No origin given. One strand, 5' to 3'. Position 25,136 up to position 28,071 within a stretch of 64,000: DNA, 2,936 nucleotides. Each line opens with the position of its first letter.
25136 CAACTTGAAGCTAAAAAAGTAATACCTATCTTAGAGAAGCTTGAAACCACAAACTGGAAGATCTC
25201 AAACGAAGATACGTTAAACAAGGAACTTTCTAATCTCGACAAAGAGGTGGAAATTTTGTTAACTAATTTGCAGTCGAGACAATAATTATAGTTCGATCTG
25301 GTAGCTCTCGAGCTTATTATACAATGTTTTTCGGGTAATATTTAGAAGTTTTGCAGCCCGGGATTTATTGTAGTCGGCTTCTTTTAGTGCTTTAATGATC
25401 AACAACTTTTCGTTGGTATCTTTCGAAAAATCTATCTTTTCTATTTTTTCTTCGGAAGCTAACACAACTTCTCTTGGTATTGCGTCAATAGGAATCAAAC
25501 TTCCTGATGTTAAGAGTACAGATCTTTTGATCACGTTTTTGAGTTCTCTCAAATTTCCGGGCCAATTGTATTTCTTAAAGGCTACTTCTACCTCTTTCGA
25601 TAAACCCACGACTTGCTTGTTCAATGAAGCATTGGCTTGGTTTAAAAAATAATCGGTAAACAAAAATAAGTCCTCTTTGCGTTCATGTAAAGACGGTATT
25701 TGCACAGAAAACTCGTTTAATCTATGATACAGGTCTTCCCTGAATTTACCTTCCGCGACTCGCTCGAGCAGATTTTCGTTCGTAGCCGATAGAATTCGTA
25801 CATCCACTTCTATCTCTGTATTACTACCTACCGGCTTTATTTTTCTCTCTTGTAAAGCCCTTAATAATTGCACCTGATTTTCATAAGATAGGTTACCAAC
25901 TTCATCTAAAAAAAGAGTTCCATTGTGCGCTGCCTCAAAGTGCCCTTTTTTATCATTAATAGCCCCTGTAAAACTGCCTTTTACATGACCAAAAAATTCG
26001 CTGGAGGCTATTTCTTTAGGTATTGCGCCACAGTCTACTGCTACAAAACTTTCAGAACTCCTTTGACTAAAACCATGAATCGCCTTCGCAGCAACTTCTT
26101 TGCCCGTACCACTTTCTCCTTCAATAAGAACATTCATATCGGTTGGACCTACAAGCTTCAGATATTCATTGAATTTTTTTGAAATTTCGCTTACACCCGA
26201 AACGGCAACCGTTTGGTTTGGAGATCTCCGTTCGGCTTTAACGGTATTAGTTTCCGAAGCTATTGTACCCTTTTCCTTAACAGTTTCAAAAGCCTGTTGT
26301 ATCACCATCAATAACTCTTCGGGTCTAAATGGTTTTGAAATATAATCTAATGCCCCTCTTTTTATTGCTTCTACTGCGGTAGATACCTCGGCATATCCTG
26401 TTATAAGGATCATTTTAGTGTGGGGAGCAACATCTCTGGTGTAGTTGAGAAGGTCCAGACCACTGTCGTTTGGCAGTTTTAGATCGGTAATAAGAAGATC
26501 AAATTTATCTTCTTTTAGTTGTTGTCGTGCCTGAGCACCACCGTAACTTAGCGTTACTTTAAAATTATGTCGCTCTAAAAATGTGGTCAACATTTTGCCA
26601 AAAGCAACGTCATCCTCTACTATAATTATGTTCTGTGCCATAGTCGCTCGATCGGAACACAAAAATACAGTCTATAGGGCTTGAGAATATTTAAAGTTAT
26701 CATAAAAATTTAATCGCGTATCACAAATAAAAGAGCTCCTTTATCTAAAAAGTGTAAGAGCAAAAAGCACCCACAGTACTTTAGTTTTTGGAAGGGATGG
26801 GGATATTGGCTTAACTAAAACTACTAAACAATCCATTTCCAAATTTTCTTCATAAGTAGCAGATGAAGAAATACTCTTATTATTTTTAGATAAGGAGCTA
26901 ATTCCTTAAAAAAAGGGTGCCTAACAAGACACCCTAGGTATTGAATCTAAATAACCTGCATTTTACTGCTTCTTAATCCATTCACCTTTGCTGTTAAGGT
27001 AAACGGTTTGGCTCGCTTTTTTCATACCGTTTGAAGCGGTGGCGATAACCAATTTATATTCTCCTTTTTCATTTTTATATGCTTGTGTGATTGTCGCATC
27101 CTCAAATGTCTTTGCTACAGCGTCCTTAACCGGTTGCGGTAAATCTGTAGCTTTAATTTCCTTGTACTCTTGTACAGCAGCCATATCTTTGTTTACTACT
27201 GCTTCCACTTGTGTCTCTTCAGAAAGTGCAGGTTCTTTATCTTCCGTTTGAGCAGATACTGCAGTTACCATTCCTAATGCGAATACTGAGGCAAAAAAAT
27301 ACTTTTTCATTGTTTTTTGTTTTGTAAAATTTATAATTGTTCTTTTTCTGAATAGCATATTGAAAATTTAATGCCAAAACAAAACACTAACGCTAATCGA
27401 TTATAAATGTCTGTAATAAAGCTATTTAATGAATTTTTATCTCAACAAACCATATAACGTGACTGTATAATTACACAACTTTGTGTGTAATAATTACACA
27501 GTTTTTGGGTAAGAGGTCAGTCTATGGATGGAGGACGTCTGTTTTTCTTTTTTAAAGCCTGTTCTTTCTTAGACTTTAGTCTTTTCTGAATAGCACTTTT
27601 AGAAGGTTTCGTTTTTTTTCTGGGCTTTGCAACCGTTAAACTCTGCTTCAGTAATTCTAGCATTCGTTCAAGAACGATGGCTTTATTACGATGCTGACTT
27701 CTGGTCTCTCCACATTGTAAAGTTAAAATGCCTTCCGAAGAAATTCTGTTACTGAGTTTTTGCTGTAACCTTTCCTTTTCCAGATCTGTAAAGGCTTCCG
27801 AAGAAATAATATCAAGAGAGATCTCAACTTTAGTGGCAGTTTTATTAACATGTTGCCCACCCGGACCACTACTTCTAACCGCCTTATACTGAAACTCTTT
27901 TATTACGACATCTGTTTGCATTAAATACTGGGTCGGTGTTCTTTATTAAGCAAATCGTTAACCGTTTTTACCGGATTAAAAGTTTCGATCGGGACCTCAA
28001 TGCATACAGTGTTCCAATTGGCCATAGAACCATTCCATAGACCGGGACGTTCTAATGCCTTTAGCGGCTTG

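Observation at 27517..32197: Tight six-gene minus-strand operon: PPTase - GGGPS-like - YkoF-like - PnuC - kinase/nucleotidyltransferase fusion - ArfB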

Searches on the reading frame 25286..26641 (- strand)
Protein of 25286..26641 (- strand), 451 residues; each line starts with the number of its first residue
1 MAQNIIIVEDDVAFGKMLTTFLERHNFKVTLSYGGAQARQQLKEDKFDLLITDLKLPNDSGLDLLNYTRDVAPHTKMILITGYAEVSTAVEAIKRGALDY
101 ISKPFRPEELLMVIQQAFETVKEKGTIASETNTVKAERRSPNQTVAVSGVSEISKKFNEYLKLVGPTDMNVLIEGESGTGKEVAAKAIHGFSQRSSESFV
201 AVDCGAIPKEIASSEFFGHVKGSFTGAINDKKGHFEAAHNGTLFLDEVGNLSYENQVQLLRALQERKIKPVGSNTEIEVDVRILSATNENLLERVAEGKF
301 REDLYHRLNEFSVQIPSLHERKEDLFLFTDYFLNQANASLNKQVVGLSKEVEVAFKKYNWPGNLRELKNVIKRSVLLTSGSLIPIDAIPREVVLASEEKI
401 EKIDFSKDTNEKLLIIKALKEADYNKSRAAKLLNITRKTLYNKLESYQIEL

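Call 79: search_protein_families(library=pfam, proteins=[window:25286-26641:-], max_evalue=0.01)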
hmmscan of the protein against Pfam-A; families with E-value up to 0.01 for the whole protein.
window:25286-26641:- (451 aa): 9 families
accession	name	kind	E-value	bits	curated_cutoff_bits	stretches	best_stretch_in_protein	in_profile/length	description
PF00158.32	Sigma54_activat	-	4.6e-64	215.6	20.2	1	151-313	5-167/168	Sigma-54 interaction domain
PF00072.30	Response_reg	-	1.3e-26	93.4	30.2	1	5-114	1-110/111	Response regulator receiver domain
PF14532.12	Sigma54_activ_2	-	1.6e-20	74.1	25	1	149-318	2-138/138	Sigma-54 interaction domain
PF25601.1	AAA_lid_14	-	1.6e-20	73.2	27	1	320-398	2-80/87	AAA+ ATPase lid domain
PF02954.25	HTH_8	-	1.5e-12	47.5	22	1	411-447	6-42/42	Bacterial regulatory protein, Fis family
PF07728.20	AAA_5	-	5.8e-05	23.6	22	1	170-290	1-124/139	AAA domain (dynein-related subfamily)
PF01078.27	Mg_chelatase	-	6.5e-05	22.9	20.3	1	170-278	24-145/207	Magnesium chelatase, subunit ChlI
PF13551.12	HTH_29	-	0.00069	20.1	28.1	1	413-448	2-37/64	Winged helix-turn helix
PF00004.35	AAA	-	0.0061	17.4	21.2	0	171-289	1-110/131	ATPase family associated with various cellular activities (AAA)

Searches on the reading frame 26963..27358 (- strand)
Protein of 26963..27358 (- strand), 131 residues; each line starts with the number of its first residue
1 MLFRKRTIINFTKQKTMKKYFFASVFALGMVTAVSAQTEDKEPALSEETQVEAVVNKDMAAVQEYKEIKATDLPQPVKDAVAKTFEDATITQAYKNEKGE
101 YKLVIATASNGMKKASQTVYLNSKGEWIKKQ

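Call 79: search_protein_families(library=pfam, proteins=[window:26963-27358:-], max_evalue=0.01)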
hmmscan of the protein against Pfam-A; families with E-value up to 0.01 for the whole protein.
window:26963-27358:- (131 aa): 1 family
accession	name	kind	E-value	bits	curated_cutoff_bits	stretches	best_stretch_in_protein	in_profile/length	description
PF05989.17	Chordopox_A35R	-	0.0026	18.1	27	1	54-121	90-160/174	Chordopoxvirus A35R protein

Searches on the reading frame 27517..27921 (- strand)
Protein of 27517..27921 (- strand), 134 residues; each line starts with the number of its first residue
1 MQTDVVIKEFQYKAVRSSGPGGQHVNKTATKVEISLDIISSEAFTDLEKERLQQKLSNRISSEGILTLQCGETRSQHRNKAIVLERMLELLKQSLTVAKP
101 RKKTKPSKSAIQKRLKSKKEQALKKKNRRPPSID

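Call 3: search_protein_families(library=pfam, proteins=[window:27517-27921:-], max_evalue=0.01)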
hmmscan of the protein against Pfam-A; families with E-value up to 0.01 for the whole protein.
window:27517-27921:- (134 aa): 1 family
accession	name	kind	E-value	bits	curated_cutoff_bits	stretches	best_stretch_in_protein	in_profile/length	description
PF00472.26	RF-1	-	2.5e-18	66.5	35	1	5-127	7-115/116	RF-1 domain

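Call 4: search_protein_families(library=ncbifam, proteins=[window:27517-27921:-], max_evalue=0.01)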
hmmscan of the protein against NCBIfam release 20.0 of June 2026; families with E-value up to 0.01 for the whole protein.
window:27517-27921:- (134 aa): 6 families
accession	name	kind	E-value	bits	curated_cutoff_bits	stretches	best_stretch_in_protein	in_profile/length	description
NF006718.0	PRK09256.1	equivalog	4.8e-36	123.5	100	1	7-130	14-136/140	alternative ribosome rescue aminoacyl-tRNA hydrolase ArfB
TIGR03072.1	release_prfH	equivalog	5.6e-10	39.1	166.65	1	4-34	102-132/200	peptide chain release factor H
TIGR00020.2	prfB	exception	1.3e-08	34.2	370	1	5-109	224-299/353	peptide chain release factor 2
NF001859.2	PRK00591.1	equivalog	6.2e-08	32.1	400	1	5-55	211-259/347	peptide chain release factor 1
TIGR00019.1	prfA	equivalog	2.8e-06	26.5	423.25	1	8-35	222-249/361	peptide chain release factor 1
TIGR03090.1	SASP_tlp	equivalog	0.0036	17.8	72.9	0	101-133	21-56/70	small acid-soluble spore protein Tlp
